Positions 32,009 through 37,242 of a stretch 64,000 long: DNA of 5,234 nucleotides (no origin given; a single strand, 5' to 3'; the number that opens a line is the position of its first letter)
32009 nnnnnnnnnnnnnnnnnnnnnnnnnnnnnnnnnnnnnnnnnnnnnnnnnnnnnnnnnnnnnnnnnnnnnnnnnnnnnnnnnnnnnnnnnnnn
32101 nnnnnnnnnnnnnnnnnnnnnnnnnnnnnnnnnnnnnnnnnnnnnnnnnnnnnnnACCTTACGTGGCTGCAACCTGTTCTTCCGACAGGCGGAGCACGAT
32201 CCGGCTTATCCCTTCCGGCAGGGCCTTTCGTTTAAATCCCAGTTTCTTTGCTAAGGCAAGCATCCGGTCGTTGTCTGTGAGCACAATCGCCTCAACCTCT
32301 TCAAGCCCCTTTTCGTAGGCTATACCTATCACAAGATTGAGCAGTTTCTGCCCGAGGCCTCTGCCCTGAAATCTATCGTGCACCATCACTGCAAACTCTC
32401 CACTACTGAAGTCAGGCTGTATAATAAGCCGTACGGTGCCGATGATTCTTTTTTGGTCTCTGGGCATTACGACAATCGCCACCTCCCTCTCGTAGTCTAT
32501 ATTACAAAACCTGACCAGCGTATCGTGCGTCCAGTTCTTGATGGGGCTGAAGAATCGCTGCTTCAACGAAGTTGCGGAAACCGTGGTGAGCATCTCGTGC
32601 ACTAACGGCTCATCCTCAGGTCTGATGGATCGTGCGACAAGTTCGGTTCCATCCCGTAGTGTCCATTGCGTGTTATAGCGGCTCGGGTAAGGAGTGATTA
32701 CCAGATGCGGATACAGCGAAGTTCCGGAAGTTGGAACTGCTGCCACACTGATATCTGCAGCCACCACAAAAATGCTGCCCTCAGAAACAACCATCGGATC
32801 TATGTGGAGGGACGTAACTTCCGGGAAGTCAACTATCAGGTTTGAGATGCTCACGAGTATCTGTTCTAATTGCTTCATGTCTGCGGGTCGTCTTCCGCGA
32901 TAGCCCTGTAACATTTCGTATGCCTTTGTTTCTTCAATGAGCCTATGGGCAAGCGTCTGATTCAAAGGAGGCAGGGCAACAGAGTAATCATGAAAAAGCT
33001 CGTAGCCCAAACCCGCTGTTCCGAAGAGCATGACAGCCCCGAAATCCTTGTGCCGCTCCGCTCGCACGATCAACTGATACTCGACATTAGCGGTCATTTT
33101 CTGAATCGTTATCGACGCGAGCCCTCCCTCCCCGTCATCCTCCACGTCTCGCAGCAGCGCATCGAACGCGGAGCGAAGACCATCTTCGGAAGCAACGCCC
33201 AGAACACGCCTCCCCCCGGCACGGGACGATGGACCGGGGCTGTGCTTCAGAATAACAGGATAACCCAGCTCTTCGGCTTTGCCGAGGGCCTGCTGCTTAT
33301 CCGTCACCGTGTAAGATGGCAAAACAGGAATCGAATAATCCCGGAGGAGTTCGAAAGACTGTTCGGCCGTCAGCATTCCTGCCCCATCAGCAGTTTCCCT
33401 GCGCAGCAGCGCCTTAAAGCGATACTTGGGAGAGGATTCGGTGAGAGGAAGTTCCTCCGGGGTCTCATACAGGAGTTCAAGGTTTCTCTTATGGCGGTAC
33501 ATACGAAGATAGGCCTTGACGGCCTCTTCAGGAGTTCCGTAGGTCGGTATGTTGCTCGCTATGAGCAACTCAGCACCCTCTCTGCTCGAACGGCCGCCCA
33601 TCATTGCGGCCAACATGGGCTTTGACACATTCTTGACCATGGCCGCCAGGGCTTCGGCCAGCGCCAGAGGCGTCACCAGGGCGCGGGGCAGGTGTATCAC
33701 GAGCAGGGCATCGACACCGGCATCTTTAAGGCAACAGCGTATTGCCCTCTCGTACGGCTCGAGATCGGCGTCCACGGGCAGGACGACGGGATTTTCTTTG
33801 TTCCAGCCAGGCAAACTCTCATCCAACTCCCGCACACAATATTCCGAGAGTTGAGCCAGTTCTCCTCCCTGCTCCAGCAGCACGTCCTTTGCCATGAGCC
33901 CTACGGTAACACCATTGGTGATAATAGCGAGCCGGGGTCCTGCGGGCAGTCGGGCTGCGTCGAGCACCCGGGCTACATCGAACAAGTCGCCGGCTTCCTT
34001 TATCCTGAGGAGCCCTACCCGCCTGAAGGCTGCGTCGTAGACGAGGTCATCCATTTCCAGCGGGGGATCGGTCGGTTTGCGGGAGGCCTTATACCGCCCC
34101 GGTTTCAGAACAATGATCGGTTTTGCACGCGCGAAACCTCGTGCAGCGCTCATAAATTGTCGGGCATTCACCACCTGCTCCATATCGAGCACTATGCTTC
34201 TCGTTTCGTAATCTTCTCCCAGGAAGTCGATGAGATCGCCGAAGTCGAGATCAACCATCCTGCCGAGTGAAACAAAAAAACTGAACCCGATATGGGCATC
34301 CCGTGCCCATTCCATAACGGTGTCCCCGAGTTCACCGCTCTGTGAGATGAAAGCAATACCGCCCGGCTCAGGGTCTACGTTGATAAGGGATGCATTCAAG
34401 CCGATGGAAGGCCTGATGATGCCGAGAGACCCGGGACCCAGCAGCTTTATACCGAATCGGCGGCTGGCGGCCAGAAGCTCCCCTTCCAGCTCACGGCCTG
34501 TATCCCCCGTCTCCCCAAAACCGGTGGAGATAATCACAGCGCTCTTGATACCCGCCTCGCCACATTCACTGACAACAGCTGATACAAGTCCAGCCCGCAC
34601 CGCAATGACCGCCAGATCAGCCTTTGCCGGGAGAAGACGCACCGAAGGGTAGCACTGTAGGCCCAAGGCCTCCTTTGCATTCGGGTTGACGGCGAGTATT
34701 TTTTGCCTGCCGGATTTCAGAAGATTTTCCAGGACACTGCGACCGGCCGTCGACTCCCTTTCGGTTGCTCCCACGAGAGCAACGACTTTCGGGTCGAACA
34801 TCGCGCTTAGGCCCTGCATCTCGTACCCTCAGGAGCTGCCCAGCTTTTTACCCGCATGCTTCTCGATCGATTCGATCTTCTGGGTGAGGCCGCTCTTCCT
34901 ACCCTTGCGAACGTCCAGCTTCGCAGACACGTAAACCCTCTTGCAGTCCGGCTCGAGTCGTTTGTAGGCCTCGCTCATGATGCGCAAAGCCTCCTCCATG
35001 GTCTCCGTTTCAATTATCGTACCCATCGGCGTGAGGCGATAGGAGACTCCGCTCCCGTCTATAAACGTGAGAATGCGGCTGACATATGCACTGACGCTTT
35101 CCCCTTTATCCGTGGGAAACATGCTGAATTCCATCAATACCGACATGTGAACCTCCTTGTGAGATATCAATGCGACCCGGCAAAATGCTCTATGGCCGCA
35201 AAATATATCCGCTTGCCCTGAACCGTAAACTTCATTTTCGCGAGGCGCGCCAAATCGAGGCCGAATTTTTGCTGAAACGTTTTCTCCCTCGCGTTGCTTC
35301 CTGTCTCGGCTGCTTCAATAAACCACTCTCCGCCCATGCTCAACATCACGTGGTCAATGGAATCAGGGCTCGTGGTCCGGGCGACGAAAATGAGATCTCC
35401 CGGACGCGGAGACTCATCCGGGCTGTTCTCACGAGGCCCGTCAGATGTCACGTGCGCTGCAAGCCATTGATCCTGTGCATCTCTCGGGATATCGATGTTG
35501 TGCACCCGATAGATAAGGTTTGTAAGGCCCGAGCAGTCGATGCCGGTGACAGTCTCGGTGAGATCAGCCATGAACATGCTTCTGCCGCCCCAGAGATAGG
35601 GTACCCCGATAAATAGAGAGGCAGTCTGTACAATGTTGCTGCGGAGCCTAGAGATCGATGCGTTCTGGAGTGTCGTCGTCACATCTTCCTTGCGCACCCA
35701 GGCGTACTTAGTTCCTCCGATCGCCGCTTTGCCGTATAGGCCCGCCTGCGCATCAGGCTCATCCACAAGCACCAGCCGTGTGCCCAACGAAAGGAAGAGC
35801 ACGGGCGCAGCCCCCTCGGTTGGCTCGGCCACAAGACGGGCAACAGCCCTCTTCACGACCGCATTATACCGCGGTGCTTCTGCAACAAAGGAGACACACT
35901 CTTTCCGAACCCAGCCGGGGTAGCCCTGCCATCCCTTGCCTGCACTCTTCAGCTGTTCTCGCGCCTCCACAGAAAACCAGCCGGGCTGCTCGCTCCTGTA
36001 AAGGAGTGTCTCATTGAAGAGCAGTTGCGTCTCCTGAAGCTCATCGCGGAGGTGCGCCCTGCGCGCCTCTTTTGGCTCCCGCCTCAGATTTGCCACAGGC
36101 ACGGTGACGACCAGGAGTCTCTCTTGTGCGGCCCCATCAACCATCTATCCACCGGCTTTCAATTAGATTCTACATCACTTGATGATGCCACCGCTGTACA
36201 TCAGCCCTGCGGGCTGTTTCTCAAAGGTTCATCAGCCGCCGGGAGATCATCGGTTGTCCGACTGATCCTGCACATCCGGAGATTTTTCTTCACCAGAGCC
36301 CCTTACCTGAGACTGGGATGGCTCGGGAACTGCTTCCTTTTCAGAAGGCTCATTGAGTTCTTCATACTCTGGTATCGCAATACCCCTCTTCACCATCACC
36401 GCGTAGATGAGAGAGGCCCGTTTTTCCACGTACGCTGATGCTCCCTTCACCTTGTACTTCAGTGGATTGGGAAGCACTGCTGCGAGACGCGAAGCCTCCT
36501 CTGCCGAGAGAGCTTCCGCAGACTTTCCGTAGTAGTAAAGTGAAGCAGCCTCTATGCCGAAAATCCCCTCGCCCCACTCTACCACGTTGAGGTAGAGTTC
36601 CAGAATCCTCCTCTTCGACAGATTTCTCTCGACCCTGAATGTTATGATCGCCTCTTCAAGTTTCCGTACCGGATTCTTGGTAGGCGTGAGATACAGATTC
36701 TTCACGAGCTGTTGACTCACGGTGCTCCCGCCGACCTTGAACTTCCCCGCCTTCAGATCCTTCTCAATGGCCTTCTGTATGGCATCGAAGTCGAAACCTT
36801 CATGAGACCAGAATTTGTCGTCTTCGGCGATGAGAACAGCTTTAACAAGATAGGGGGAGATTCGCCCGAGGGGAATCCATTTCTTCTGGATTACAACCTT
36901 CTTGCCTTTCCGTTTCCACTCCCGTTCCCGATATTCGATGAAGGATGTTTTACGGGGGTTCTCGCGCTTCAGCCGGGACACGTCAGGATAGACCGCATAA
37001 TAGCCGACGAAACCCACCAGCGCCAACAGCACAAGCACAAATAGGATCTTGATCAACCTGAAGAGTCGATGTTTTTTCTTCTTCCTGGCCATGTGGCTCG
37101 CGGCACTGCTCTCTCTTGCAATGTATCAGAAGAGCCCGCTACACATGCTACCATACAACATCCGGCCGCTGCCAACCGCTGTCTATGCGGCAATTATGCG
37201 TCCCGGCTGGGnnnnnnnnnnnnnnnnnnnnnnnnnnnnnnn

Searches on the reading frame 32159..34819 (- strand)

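Call 42: search_protein_families(library=pfam, proteins=[window:32159-34819:-], max_evalue=0.00001)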
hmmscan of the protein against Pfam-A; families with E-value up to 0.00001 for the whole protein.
window:32159-34819:- (886 aa): 8 families
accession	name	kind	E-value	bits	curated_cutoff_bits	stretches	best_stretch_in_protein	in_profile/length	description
PF13549.11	ATP-grasp_5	-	6.2e-53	179.8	27.6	1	477-692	4-221/221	ATP-grasp domain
PF13607.11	Succ_CoA_lig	-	6.4e-41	139.8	27.4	1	152-286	1-138/138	Succinyl-CoA ligase like flavodoxin domain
PF13380.12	CoA_binding_2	-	2.7e-17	63.7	22.8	1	11-135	1-114/116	CoA binding domain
PF00583.31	Acetyltransf_1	-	5.1e-14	53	20.7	1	761-862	14-116/116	Acetyltransferase (GNAT) family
PF02629.25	CoA_binding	-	8.2e-14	52.6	22.3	1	10-100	3-97/97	CoA binding domain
PF13302.13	Acetyltransf_3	-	3.3e-12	47.7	25.4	1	727-863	2-138/138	Acetyltransferase (GNAT) domain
PF13508.13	Acetyltransf_7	-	1.4e-07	32.3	27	1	788-863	10-83/84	Acetyltransferase (GNAT) domain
PF19045.5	Ligase_CoA_2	-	6.3e-06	26.7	23.7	0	299-447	3-158/162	Ligase-CoA domain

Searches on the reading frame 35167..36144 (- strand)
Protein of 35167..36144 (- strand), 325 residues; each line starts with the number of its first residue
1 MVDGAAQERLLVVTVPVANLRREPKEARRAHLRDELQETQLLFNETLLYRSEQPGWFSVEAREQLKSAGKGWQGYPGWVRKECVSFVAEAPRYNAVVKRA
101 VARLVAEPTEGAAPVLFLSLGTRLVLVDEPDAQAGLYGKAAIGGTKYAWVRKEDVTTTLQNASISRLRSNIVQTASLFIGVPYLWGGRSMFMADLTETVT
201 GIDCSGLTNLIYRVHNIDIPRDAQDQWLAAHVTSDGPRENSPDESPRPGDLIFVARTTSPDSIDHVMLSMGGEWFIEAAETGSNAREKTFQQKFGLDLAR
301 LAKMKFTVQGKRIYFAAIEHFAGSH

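Call 42: search_protein_families(library=pfam, proteins=[window:35167-36144:-], max_evalue=0.00001)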
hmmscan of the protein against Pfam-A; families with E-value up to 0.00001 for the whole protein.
window:35167-36144:- (325 aa): 1 family
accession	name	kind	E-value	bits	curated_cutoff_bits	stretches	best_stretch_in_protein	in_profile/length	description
PF00877.26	NLPC_P60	-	1.6e-16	60.6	23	1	180-288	1-89/105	NlpC/P60 family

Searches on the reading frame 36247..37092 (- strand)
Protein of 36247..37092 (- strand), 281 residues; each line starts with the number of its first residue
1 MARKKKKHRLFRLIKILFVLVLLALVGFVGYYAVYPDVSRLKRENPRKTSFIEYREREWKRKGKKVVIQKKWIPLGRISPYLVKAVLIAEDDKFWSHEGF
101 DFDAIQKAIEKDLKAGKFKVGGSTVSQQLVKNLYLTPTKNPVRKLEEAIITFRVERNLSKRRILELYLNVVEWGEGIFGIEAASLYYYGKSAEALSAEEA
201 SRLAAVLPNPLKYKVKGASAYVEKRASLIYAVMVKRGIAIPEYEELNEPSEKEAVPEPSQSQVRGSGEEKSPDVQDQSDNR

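Call 42: search_protein_families(library=pfam, proteins=[window:36247-37092:-], max_evalue=0.00001)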
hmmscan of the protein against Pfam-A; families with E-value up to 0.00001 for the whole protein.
window:36247-37092:- (281 aa): 1 family
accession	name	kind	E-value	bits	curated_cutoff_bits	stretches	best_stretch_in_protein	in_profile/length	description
PF00912.28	Transgly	-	1.3e-52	178.3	27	1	69-233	13-177/178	Transglycosylase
